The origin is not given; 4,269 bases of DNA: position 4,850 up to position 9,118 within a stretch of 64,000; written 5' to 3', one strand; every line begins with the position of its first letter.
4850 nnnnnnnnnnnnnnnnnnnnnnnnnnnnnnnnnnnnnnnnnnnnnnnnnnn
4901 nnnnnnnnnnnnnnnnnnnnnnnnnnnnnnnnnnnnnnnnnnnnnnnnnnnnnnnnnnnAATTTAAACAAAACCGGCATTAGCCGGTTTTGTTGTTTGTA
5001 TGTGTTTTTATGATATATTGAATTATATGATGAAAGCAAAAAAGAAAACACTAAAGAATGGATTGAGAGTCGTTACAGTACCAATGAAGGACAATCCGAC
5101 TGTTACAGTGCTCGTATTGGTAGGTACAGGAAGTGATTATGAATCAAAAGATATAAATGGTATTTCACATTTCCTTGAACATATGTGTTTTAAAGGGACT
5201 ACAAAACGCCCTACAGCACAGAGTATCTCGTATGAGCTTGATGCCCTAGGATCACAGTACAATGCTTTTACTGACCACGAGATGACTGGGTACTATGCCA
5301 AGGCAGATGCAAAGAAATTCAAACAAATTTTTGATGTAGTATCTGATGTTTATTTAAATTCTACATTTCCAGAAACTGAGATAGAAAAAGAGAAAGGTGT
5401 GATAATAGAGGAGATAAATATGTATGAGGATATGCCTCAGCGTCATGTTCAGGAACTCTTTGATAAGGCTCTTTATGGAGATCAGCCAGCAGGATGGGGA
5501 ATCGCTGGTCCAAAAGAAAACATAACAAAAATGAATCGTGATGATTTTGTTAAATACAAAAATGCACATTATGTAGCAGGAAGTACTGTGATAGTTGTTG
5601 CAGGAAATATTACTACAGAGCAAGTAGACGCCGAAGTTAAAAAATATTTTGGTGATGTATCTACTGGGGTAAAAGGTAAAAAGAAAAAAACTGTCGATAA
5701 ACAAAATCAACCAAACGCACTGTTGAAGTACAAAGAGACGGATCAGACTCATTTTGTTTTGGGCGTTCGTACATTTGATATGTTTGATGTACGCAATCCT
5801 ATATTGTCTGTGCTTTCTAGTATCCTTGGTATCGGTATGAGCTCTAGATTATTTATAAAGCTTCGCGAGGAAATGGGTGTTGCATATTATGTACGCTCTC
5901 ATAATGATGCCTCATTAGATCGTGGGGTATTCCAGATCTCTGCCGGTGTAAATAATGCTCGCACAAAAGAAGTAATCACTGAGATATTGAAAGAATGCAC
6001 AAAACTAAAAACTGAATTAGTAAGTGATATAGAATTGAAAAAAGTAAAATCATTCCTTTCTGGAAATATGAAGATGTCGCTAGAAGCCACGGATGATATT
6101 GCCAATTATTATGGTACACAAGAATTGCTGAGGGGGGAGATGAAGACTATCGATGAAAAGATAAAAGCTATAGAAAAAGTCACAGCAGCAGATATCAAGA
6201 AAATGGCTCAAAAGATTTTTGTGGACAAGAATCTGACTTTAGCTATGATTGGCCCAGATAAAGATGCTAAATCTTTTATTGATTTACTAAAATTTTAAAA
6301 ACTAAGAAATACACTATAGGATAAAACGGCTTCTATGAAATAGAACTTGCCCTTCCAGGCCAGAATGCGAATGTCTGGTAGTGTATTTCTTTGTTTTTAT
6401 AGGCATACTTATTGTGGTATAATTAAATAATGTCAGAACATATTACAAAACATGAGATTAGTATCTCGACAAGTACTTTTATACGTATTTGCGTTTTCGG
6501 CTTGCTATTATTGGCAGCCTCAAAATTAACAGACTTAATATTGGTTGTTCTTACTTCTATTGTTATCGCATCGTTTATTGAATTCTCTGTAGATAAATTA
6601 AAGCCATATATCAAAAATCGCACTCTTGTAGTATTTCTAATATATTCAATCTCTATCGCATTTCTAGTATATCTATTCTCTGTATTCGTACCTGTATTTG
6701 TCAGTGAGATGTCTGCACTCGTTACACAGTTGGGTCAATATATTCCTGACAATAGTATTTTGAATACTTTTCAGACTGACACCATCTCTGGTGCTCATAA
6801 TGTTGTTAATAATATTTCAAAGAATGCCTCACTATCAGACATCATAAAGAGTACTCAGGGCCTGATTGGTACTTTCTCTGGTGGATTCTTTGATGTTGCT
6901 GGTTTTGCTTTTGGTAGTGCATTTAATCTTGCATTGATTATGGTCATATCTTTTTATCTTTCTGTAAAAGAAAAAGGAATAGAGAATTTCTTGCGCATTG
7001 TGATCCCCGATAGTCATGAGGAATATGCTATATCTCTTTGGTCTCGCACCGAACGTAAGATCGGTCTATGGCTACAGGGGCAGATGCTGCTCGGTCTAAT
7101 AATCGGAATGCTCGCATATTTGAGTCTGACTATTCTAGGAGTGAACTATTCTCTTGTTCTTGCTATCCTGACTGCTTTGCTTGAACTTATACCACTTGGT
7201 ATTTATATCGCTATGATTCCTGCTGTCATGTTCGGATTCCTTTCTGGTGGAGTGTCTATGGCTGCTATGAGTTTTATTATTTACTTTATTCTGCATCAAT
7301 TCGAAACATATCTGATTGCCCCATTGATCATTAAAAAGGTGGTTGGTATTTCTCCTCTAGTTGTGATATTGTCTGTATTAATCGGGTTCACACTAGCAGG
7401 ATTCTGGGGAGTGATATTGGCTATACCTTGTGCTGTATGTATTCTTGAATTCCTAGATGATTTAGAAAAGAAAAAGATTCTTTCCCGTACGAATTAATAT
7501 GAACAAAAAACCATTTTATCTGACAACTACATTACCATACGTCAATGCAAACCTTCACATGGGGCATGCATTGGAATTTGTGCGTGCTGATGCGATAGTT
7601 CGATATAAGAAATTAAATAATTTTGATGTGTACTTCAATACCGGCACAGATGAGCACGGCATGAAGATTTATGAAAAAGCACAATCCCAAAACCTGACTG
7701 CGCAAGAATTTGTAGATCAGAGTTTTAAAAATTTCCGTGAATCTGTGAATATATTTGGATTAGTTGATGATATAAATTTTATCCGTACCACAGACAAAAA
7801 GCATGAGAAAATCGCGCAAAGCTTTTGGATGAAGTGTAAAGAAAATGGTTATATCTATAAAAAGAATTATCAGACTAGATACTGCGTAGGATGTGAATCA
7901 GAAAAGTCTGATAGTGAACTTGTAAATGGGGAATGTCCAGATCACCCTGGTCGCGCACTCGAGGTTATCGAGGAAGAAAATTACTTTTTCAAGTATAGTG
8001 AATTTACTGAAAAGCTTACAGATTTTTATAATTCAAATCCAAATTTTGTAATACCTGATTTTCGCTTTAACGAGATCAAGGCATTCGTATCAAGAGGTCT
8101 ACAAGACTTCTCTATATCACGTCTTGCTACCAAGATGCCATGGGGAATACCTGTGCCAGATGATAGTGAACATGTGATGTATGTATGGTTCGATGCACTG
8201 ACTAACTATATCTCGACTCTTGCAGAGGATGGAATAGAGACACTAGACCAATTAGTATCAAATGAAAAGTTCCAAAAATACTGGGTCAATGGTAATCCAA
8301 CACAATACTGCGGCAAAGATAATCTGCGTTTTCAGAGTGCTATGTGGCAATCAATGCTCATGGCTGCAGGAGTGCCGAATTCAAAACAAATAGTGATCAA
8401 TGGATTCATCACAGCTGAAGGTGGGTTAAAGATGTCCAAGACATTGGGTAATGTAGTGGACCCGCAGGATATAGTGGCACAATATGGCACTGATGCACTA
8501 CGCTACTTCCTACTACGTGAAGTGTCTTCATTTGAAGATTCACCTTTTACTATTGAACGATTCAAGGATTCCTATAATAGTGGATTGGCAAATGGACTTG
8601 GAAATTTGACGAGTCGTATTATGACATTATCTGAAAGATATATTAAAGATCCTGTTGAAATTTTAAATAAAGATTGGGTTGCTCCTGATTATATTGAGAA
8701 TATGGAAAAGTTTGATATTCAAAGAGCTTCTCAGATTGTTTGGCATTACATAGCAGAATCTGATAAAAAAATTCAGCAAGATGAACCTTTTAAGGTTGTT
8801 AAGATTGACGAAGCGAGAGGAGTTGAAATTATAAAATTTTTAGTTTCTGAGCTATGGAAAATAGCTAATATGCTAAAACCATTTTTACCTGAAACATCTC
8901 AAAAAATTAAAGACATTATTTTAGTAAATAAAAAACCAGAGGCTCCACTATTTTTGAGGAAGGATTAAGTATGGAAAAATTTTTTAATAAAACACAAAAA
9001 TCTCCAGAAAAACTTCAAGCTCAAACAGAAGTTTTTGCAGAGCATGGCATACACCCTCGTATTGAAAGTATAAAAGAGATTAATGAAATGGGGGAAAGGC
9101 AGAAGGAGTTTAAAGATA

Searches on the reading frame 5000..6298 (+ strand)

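Call 18: search_protein_families(library=pfam, proteins=[window:5000-6298:+], max_evalue=0.0001)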
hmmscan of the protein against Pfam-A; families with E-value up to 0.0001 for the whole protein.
window:5000-6298:+ (432 aa): 2 families
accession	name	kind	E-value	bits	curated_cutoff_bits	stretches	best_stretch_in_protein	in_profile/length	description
PF00675.25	Peptidase_M16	-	2.2e-39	135.2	22.3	1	24-172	2-149/149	Insulinase (Peptidase family M16)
PF05193.26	Peptidase_M16_C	-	1.6e-33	116.5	23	1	177-351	1-179/181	Peptidase M16 inactive domain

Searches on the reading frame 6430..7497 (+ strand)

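Call 18: search_protein_families(library=pfam, proteins=[window:6430-7497:+], max_evalue=0.0001)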
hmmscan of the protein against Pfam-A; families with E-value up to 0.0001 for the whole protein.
window:6430-7497:+ (355 aa): 1 family
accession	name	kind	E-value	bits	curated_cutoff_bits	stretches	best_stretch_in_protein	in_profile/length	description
PF01594.21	AI-2E_transport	-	3e-47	161.8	34.3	1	19-345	3-326/327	AI-2E family transporter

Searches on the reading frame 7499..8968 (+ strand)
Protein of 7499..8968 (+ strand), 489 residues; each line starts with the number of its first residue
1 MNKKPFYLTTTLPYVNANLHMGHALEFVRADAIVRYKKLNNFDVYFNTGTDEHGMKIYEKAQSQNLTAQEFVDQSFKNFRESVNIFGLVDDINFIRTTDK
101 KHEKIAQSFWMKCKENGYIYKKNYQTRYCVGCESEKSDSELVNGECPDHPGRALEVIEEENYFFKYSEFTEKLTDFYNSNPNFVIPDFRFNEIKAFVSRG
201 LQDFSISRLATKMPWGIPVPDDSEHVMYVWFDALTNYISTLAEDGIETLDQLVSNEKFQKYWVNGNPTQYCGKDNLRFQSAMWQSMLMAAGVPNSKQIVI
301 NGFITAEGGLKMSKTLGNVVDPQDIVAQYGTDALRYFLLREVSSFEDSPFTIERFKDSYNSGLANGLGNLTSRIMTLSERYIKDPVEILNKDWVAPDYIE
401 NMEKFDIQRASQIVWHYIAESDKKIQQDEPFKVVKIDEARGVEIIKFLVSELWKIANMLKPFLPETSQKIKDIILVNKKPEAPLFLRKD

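Call 18: search_protein_families(library=pfam, proteins=[window:7499-8968:+], max_evalue=0.0001)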
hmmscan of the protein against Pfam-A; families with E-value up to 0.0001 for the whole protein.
window:7499-8968:+ (489 aa): 3 families
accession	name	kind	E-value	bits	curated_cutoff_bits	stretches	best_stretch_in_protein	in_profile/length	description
PF09334.17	tRNA-synt_1g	-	2e-95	320.3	20.1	1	7-375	2-391/391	tRNA synthetases class I (M)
PF00133.28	tRNA-synt_1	-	1.5e-35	123.2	22.7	2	2-220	21-244/414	tRNA synthetases class I (I, L, M and V)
PF01406.26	tRNA-synt_1e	-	3.2e-13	50.2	27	1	15-125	19-127/301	tRNA synthetases class I (C) catalytic domain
